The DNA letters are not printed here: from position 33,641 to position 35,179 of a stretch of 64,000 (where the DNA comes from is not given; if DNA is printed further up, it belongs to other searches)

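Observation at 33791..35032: DNA methyltransferase without adjacent restriction partner, fused to a degenerate staphylococcal-nuclease-like domain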

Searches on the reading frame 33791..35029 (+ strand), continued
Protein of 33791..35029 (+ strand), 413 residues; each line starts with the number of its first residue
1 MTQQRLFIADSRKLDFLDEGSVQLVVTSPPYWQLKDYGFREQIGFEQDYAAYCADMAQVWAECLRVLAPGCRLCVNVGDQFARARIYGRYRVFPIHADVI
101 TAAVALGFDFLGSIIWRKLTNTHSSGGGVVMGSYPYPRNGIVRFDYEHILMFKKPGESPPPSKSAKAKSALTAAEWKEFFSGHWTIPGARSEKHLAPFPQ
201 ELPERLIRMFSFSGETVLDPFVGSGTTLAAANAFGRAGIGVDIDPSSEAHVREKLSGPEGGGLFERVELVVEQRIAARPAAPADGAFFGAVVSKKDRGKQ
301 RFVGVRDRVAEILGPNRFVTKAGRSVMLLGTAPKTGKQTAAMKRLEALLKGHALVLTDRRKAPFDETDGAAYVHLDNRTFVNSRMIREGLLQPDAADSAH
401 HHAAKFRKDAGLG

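Call 38: get_annotated_region(hit=H11, flank=2500)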
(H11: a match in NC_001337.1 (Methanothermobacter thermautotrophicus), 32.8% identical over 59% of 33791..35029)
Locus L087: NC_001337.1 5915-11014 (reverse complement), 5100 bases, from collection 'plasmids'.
description: Methanothermobacter thermautotrophicus plasmid pFZ1, complete sequence
organism: Methanothermobacter thermautotrophicus (NCBI taxid 145262)
taxonomy: Archaea; Euryarchaeota; Methanobacteria; Methanobacteriales; Methanobacteriaceae; Methanothermobacter; Methanothermobacter thermautotrophicus
host: -; source: -; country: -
typing (MOB-suite, as given by PLSDB): non-mobilizable
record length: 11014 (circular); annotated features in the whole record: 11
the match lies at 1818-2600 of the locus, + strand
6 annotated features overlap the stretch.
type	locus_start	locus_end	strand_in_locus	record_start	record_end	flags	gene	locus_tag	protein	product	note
CDS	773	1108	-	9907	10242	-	-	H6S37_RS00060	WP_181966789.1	hypothetical protein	-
CDS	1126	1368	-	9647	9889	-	-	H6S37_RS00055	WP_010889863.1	hypothetical protein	-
CDS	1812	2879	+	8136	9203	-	-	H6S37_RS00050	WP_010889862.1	site-specific DNA-methyltransferase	GO:0009307 - DNA restriction-modification system [Evidence IEA]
CDS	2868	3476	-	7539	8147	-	-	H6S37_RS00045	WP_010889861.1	MjaI family restriction endonuclease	GO:0009307 - DNA restriction-modification system [Evidence IEA]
CDS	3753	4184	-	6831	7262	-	-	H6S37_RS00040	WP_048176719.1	hypothetical protein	-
CDS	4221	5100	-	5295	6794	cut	-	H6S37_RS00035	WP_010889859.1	DUF11 domain-containing protein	-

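Call 44: predict_structure(alignment_id=A1)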
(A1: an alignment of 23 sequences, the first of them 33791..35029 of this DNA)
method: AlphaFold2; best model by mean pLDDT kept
length: 413 residues; sequences in the alignment: 23
mean_pLDDT: 80.1   pTM: 0.63
mean pLDDT of the five models: 80.1, 78.6, 78.3, 77.7, 75.1
residues with pLDDT >= 90: 197; 70-90: 117; 50-70: 49; < 50: 50
segments of 3 or more residues with pLDDT < 50: 121-144, 259-264, 285-300
pLDDT, mean of each block of 10 residues (from residue 1): 87 94 93 63 79 91 98 88 55 80 96 78 36 32 65 93 92 85 67 58 92 95 89 94 87 74 58 64 48 44 81 97 95 96 96 92 85 90 96 90 92 72
secondary structure, 60 per line:
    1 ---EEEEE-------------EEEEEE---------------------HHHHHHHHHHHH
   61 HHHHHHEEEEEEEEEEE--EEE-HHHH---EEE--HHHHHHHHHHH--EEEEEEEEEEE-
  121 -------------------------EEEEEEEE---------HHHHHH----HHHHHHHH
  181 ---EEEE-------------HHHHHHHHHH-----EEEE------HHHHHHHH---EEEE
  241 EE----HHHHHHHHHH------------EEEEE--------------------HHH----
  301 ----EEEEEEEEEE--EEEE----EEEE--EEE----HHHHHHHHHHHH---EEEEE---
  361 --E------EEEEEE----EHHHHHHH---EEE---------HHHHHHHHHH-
elements in order: E4-8 E22-27 H49-66 E67-77 E80-82 H84-87 E91-93 H96-106 E109-119 E146-153 H163-168 H173-180 E184-187 H201-210 E216-219 H226-233 E237-242 H247-256 E269-273 E305-314 E317-320 E325-328 E331-333 H338-349 E353-357 E370-375 H381-387 E391-393 H403-412

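Call 47: find_encoding_contigs(protein=P0001, flank=1000, max_places=2)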
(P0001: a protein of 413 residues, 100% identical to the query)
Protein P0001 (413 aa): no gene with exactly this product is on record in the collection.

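Call 48: list_cluster_members(proteins=[P0001, P0002, P0011])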
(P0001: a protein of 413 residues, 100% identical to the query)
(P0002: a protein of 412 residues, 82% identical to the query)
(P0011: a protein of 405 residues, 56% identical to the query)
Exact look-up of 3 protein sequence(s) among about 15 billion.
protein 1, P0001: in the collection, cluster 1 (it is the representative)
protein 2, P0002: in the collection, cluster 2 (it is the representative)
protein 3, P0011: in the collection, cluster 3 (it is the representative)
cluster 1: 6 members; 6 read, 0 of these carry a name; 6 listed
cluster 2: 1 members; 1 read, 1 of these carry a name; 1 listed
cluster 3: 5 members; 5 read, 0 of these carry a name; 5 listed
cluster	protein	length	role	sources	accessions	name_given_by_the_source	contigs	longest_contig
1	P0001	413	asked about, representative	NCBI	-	-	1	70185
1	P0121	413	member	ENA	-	-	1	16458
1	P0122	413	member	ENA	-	-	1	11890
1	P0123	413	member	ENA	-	-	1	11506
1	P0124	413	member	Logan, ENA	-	-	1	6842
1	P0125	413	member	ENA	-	-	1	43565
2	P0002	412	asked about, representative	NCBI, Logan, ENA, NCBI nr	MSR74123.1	MAG: site-specific DNA-methyltransferase [Planctomycetes bacterium] | site-specific DNA-methyltransferase [Planctomycetota bacterium]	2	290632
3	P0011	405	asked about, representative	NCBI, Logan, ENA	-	-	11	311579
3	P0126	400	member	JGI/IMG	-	-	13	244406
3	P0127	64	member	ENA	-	-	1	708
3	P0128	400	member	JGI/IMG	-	-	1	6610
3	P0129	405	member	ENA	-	-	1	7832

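Call 61: search_dna_similar(query=window:33791-35029:+, collection=phages, mode=protein, max_rows=10, max_evalue=1e-15)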
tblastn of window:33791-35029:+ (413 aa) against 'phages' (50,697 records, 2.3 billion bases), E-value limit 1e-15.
Records with a match: 17; places in all: 17; records where one place covers at least 80% of the query: 0.
Best place of each record, by identity: <60% 17.
By first word of the organism name: Synechococcus 6; Sulfolobales 4; Sulfolobus 4; Cyanophage 2; Thermus 1.
By host as written in the record: Synechococcus sp. 6; Sulfolobales 4; Sulfolobus 2; Sulfolobus tengchongensis 2; Synechococcus sp. WH 8102 2; Thermus thermophilus HB27 1.
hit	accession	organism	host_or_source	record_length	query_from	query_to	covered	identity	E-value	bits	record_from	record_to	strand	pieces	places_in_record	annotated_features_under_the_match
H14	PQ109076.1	Thermus phage Lalka27a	Thermus thermophilus HB27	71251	6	256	61%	44.9%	4e-50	187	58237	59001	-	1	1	DNMTa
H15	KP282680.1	Sulfolobales Virus YNP2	Sulfolobales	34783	3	274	64%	35.3%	5e-21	126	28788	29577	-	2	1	Modification methylase MjaI | putative Modification methylase MjaI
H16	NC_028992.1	Sulfolobales Virus YNP2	Sulfolobales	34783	3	274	64%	35.3%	5e-21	126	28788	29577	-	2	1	DNA methyltransferase (x2)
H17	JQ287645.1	Sulfolobus virus STSV2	Sulfolobus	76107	1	264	64%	35.0%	2e-27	120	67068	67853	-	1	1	putative N4-cytosine methylase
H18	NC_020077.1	Sulfolobus virus STSV2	Sulfolobus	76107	1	264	64%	35.0%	2e-27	120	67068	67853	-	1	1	DNA methyltransferase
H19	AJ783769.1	Sulfolobus virus STSV1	Sulfolobus tengchongensis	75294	1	264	64%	34.3%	5e-25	113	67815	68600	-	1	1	Cytosine methylase, similar to N4-cytosine methylase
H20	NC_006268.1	Sulfolobus virus STSV1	Sulfolobus tengchongensis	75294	1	264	64%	34.3%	5e-25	113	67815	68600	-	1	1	DNA methyltransferase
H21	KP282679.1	Sulfolobales virus YNP1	Sulfolobales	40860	1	256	62%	35.1%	1e-25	115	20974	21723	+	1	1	putative type II restriction modification system, methylation subunit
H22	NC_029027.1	Sulfolobales virus YNP1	Sulfolobales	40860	1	256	62%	35.1%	1e-25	115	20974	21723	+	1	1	DNA methyltransferase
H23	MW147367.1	Synechococcus phage S-H9-2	Synechococcus sp. WH 8102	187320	14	246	56%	32.2%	1e-21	103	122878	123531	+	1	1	DNA methylase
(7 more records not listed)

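Call 69: fold_search(model_id=the predicted structure, library=pdb)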
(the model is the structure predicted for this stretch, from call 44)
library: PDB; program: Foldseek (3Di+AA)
matches with E <= 10: 1254; with E <= 0.001: 175
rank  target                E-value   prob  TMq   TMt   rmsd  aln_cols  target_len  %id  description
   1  2zif_A                2.7e-25  1.00  0.49  0.82   5.9       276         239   37  Crystal Structure of TTHA0409, Putative DNA Modification Methylase from Thermus thermophilus HB8- Complexed with S-Ade (released 2008-07-29)
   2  2zig_A                1.0e-24  1.00  0.50  0.86   4.2       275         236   38  Crystal Structure of TTHA0409, Putative DNA Modification Methylase from Thermus thermophilus HB8 (released 2008-07-29)
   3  2zif_B                1.6e-24  1.00  0.52  0.86   3.8       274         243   40  Crystal Structure of TTHA0409, Putative DNA Modification Methylase from Thermus thermophilus HB8- Complexed with S-Ade (released 2008-07-29)
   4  2zie_B                2.2e-24  1.00  0.51  0.89   2.9       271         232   39  Crystal Structure of TTHA0409, Putatative DNA Modification Methylase from Thermus thermophilus HB8- Selenomethionine d (released 2008-07-29)
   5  2zie_A                4.7e-24  1.00  0.50  0.86   4.5       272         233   38  Crystal Structure of TTHA0409, Putatative DNA Modification Methylase from Thermus thermophilus HB8- Selenomethionine d (released 2008-07-29)
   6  2zig_B                9.7e-24  1.00  0.52  0.88   3.6       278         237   39  Crystal Structure of TTHA0409, Putative DNA Modification Methylase from Thermus thermophilus HB8 (released 2008-07-29)
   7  8s9m                  2.1e-17  1.00  0.44  0.73   5.8       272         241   27  DNA cytosine-N4 methyltransferase (residues 79-324) from the Bdelloid rotifer Adineta vaga (released 2023-08-02)
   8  8s9o_B                3.7e-15  1.00  0.44  0.78   3.9       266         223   26  DNA cytosine-N4 methyltransferase (residues 61-324) from the Bdelloid rotifer Adineta vaga - P1 crystal form (released 2023-08-02)
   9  8s9o_A                4.2e-15  1.00  0.44  0.75   4.6       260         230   26  DNA cytosine-N4 methyltransferase (residues 61-324) from the Bdelloid rotifer Adineta vaga - P1 crystal form (released 2023-08-02)
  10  8s9n                  1.0e-14  1.00  0.42  0.75   5.4       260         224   26  DNA cytosine-N4 methyltransferase (residues 61-324) from the Bdelloid rotifer Adineta vaga - C2 crystal form (released 2023-08-02)
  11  6pbd_A                1.0e-14  1.00  0.44  0.51   6.3       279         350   23  DNA N6-Adenine Methyltransferase CcrM In Complex with Double-Stranded DNA Oligonucleotide Containing Its Recognition S (released 2019-10-23)
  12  6pbd_B                1.1e-14  1.00  0.41  0.50  24.9       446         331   19  DNA N6-Adenine Methyltransferase CcrM In Complex with Double-Stranded DNA Oligonucleotide Containing Its Recognition S (released 2019-10-23)
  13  1nw8                  2.2e-13  1.00  0.42  0.61   8.3       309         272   18  Structure of L72P mutant beta class N6-adenine DNA methyltransferase RsrI (released 2003-07-29)
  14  8urk_A                2.9e-13  1.00  0.41  0.65   8.7       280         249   22  Crystal structure of DNA N6-Adenine Methyltransferase M.BceJIV from Burkholderia cenocepacia in complex with duplex DN (released 2024-09-11)
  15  1nw6                  5.5e-13  1.00  0.41  0.60   8.4       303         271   21  Structure of the beta class N6-adenine DNA methyltransferase RsrI bound to sinefungin (released 2003-07-29)
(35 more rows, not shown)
